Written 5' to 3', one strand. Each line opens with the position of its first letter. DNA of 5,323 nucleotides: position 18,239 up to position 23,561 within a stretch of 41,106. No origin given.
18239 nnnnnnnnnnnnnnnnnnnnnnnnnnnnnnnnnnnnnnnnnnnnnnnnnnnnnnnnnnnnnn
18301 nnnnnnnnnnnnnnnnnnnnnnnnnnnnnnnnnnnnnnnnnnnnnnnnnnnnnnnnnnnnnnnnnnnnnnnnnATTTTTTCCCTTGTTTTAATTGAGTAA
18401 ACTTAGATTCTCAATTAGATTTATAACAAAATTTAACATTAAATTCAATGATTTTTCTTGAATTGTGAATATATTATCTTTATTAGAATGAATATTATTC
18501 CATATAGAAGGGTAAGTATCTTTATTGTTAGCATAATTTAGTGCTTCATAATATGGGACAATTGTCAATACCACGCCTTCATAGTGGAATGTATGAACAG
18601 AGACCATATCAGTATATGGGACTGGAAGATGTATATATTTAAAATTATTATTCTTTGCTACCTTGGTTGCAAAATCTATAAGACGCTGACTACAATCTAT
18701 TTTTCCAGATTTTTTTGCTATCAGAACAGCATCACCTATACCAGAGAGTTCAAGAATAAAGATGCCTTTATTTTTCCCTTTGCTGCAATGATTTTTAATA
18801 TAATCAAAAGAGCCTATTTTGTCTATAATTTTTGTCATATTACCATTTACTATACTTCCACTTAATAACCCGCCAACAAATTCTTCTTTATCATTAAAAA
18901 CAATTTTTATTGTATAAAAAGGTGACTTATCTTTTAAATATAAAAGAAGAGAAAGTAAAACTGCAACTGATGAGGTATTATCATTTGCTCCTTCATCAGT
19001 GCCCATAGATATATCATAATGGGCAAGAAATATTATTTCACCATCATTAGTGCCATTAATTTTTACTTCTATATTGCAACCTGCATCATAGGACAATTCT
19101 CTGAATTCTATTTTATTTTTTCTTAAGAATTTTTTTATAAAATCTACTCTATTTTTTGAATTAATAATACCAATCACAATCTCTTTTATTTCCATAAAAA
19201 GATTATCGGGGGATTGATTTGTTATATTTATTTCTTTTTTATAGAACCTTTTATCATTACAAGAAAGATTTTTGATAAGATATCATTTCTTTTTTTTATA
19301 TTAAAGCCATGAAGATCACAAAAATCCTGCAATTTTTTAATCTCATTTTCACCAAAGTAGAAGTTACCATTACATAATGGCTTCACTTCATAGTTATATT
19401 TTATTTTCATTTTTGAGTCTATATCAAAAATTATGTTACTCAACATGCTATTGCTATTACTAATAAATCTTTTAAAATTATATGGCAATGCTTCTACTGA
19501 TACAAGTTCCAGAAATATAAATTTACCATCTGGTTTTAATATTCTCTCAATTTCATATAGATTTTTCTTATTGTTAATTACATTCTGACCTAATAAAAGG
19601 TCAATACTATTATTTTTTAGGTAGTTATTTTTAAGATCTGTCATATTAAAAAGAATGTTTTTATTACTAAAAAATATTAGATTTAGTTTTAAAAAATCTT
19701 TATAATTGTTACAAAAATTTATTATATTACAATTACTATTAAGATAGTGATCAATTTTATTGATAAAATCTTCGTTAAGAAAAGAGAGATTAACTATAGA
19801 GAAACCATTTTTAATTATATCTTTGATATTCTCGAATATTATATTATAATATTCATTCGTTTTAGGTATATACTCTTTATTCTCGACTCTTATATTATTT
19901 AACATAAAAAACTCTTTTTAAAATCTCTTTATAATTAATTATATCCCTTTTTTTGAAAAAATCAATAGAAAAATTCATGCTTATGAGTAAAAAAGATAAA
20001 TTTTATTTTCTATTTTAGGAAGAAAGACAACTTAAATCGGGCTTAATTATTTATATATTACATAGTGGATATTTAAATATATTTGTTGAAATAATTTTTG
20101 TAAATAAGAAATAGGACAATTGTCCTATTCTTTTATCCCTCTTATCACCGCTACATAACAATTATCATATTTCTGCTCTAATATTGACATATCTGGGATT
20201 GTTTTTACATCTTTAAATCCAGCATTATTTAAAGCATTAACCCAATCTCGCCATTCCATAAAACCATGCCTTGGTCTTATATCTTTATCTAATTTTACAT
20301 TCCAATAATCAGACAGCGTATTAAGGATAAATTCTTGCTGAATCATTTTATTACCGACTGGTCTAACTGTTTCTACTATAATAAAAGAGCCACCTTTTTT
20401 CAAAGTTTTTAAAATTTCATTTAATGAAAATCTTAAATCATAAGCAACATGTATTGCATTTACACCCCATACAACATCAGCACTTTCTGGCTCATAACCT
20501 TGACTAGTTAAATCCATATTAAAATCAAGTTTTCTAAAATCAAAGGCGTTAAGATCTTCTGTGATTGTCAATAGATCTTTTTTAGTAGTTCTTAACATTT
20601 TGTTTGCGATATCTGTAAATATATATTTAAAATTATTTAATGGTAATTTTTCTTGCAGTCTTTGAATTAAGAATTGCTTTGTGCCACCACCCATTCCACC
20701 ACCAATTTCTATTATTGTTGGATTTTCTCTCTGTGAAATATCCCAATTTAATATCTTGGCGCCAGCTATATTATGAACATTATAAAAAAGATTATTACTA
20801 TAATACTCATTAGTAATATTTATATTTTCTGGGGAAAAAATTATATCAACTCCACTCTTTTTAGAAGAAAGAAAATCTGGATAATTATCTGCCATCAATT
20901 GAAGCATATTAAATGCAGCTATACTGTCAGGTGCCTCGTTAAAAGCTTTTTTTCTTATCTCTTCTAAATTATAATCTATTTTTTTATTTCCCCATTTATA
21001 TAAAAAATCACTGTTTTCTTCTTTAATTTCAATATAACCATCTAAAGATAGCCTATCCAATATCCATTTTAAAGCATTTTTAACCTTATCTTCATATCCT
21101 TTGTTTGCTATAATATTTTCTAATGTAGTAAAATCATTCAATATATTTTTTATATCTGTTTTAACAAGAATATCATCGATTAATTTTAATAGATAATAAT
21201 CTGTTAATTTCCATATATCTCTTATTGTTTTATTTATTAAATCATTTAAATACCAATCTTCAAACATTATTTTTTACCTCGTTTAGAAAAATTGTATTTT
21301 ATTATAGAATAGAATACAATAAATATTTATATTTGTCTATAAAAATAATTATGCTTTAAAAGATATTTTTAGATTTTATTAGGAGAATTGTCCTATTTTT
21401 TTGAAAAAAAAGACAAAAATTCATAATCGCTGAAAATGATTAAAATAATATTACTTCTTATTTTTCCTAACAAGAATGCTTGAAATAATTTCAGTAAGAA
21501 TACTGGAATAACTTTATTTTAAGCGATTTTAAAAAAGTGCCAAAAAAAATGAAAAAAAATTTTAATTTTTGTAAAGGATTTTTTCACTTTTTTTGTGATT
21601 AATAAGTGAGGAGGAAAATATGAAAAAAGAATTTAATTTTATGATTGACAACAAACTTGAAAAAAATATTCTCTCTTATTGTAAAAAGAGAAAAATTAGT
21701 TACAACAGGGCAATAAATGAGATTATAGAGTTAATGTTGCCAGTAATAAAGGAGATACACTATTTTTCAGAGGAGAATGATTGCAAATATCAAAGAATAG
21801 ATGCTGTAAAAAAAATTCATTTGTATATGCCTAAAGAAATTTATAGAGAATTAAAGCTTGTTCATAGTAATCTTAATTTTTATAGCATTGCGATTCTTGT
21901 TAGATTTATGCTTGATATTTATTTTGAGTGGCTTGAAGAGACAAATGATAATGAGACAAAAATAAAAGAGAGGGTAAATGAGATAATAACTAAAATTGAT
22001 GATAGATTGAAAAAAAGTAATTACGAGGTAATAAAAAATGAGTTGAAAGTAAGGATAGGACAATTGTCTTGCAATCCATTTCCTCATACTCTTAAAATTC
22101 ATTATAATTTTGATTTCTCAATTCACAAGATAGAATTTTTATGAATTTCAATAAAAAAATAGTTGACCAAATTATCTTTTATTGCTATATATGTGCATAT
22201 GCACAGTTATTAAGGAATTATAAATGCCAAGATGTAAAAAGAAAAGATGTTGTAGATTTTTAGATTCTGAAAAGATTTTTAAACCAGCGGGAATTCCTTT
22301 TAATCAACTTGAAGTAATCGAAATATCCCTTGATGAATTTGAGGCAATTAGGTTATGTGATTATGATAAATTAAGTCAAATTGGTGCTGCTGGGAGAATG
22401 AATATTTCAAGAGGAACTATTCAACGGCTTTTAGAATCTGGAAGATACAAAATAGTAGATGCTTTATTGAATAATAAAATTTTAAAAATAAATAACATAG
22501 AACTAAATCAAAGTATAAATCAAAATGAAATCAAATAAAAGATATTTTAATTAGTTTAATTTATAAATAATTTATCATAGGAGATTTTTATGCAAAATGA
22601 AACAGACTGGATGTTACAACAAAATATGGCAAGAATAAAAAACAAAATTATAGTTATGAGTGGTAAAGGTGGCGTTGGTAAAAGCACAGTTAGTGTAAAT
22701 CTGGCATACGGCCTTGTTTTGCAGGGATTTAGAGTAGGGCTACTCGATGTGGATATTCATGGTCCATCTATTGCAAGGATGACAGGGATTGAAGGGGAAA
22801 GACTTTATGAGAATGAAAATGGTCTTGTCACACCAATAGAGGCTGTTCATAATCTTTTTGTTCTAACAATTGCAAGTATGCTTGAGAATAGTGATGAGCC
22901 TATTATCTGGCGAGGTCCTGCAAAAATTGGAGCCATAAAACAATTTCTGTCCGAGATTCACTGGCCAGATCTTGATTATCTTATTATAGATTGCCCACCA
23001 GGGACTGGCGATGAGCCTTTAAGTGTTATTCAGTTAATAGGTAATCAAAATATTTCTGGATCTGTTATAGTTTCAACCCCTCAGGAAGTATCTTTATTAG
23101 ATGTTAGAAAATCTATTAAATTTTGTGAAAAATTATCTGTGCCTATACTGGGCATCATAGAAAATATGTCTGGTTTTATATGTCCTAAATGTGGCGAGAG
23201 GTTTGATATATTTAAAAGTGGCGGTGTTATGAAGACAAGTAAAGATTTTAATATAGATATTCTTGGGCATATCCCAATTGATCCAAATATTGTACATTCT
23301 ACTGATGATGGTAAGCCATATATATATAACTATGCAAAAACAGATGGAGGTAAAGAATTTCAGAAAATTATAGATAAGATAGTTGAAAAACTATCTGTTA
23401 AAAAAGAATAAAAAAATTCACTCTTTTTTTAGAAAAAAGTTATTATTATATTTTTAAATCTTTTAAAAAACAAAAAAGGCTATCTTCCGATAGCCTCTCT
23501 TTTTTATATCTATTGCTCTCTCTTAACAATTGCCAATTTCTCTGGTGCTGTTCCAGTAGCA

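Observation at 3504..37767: Highly iterated palindrome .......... (extended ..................) scattered through genes and spacers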

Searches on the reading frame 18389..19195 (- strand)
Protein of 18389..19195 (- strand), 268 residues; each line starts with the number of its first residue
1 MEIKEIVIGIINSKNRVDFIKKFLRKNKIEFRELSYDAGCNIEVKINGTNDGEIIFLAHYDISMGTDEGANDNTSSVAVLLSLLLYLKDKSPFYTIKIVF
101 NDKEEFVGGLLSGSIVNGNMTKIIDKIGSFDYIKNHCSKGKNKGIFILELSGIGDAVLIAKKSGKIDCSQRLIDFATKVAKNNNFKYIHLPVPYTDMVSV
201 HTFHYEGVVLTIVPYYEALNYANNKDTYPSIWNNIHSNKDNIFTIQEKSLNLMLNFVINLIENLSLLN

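Call 10: search_protein_families(library=pfam, proteins=[window:18389-19195:-])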
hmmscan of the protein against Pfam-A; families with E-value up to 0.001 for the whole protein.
window:18389-19195:- (268 aa): 2 families
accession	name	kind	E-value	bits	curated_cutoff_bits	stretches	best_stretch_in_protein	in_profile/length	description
PF04389.22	Peptidase_M28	-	2.8e-16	60.3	21.3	1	41-259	1-191/193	Peptidase family M28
PF05343.19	Peptidase_M42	-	7.5e-05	22.4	23.2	1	6-201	64-256/292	M42 glutamyl aminopeptidase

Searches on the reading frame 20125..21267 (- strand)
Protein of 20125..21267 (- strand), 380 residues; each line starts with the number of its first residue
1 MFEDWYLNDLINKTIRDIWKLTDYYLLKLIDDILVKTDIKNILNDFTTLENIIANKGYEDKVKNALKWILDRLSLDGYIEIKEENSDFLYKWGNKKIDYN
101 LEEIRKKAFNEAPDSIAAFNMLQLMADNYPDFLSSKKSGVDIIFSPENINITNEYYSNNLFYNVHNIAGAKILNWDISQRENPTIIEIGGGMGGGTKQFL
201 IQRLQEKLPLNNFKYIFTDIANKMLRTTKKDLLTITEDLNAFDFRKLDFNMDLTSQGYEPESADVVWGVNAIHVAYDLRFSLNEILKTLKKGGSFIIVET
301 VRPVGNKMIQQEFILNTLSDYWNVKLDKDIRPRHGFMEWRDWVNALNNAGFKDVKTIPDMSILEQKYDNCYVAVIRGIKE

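Call 10: search_protein_families(library=pfam, proteins=[window:20125-21267:-])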
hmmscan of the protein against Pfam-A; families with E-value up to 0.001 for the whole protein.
window:20125-21267:- (380 aa): 5 families
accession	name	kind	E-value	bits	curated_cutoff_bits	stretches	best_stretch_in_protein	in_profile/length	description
PF08242.18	Methyltransf_12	-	8.2e-07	30.1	30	1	187-294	2-97/98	Methyltransferase domain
PF13847.12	Methyltransf_31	-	1.3e-06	28.6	27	1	183-313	5-126/145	Methyltransferase domain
PF08241.18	Methyltransf_11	-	4.2e-06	27.7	21.2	1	208-297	18-95/95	Methyltransferase domain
PF01209.24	Ubie_methyltran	-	3.8e-05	23.6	20.1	1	160-308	27-162/233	ubiE/COQ5 methyltransferase family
PF13649.12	Methyltransf_25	-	9.9e-05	23.4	27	1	186-293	2-97/97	Methyltransferase domain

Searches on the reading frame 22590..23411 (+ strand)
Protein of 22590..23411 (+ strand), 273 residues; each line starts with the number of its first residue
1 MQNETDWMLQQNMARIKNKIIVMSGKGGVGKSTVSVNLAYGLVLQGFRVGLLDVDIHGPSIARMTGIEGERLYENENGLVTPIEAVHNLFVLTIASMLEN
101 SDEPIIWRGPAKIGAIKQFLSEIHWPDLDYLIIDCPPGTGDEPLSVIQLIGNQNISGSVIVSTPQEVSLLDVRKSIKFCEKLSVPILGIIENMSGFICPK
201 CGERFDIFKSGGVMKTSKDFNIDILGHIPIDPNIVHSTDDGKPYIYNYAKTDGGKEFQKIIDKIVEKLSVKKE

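Call 10: search_protein_families(library=pfam, proteins=[window:22590-23411:+])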
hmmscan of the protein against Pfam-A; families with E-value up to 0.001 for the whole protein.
window:22590-23411:+ (273 aa): 7 families
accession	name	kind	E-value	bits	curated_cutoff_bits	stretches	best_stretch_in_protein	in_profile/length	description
PF10609.15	ParA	-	7.6e-96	320.7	27.1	1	16-264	2-245/246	NUBPL iron-transfer P-loop NTPase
PF01656.29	CbiA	-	9.6e-14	51.9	25.4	1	20-243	1-124/125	CobQ/CobB/MinD/ParA nucleotide binding domain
PF13614.12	AAA_31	-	3.2e-12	47.2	27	1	19-140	3-130/177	AAA domain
PF09140.17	MipZ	-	1.5e-08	34.7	20.7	1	20-137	3-109/262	ATPase MipZ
PF02374.21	ArsA_ATPase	-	1.6e-06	28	24.3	1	19-55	2-38/305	Anion-transporting ATPase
PF00142.24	Fer4_NifH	-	2.2e-06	27.8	25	0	20-55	2-37/271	4Fe-4S iron sulfur cluster binding proteins, NifH/frxC family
PF20720.3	nSTAND3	-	0.00047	20.3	27.2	0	17-49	16-48/155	Novel STAND NTPase 3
